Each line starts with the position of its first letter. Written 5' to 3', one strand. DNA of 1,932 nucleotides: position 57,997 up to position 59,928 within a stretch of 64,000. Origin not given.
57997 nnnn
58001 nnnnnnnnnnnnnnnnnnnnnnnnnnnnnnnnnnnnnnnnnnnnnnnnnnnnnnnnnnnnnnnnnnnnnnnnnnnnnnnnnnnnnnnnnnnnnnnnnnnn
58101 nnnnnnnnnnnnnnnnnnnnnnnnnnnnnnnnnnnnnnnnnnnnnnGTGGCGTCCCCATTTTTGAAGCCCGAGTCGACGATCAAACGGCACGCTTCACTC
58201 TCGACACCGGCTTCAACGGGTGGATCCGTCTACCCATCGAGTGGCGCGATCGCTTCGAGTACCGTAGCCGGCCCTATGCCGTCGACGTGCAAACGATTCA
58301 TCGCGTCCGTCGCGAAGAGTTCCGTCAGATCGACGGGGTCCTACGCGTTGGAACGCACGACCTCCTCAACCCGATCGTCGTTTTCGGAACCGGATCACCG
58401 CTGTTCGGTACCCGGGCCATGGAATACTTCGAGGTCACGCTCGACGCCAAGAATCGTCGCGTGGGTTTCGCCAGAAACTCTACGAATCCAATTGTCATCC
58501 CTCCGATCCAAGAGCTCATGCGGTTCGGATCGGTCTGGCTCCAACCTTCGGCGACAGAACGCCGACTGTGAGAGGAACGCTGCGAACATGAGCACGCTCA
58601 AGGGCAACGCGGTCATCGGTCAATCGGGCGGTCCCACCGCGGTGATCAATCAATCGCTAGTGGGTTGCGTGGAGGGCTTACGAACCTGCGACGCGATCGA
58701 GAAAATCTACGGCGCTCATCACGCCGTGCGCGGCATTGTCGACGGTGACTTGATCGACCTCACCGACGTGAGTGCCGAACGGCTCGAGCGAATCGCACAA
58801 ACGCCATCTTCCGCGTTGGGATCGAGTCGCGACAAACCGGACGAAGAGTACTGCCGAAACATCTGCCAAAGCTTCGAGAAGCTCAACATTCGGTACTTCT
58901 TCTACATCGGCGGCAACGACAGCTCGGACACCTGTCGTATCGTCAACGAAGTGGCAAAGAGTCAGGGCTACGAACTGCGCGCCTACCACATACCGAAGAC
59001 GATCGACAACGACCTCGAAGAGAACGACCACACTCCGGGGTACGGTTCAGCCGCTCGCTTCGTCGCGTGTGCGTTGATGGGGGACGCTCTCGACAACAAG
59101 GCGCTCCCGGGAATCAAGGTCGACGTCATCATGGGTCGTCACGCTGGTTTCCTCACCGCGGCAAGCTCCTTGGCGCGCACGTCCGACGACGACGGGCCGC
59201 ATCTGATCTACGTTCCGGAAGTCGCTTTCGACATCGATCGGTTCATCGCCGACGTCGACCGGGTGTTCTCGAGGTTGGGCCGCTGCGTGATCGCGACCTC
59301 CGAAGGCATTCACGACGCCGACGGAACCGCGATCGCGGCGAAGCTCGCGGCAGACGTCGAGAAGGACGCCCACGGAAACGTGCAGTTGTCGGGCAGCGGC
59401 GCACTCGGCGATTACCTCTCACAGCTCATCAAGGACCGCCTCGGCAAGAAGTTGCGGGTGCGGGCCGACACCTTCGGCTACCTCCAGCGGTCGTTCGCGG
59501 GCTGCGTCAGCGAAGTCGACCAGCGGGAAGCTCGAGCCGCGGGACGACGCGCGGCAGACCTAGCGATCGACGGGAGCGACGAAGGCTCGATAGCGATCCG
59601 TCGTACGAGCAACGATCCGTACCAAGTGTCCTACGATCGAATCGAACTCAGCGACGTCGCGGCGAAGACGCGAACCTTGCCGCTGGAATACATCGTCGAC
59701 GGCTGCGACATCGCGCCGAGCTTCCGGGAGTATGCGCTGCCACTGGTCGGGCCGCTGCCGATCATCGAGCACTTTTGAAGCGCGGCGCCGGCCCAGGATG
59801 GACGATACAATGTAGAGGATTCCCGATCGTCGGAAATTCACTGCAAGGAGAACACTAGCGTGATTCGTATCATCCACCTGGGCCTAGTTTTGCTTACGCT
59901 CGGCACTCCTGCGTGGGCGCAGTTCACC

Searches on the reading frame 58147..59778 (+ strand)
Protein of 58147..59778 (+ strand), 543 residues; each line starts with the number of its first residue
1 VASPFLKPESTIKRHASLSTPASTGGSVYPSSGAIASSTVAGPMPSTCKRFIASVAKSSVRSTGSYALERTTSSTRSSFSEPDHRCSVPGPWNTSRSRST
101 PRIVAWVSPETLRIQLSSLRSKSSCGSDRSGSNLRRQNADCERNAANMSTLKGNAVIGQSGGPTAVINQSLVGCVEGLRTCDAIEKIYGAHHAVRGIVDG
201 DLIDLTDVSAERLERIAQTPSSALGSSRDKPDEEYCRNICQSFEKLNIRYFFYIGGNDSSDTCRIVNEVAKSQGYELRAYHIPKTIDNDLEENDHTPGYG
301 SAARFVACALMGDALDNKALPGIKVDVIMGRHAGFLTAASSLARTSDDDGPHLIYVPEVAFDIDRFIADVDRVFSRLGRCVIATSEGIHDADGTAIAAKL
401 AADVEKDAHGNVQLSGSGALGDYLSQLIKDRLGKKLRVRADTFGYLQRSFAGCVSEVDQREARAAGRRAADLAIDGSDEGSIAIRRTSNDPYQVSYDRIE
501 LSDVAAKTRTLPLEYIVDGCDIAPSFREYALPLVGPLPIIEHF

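Call 71: search_protein_families(library=pfam, proteins=[window:58147-59778:+], max_evalue=0.001)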
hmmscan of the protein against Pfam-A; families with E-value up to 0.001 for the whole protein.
window:58147-59778:+ (543 aa): 1 family
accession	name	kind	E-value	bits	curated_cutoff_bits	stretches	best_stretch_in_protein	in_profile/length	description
PF00365.25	PFK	-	1.8e-44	152.6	30.9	1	156-470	3-274/277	Phosphofructokinase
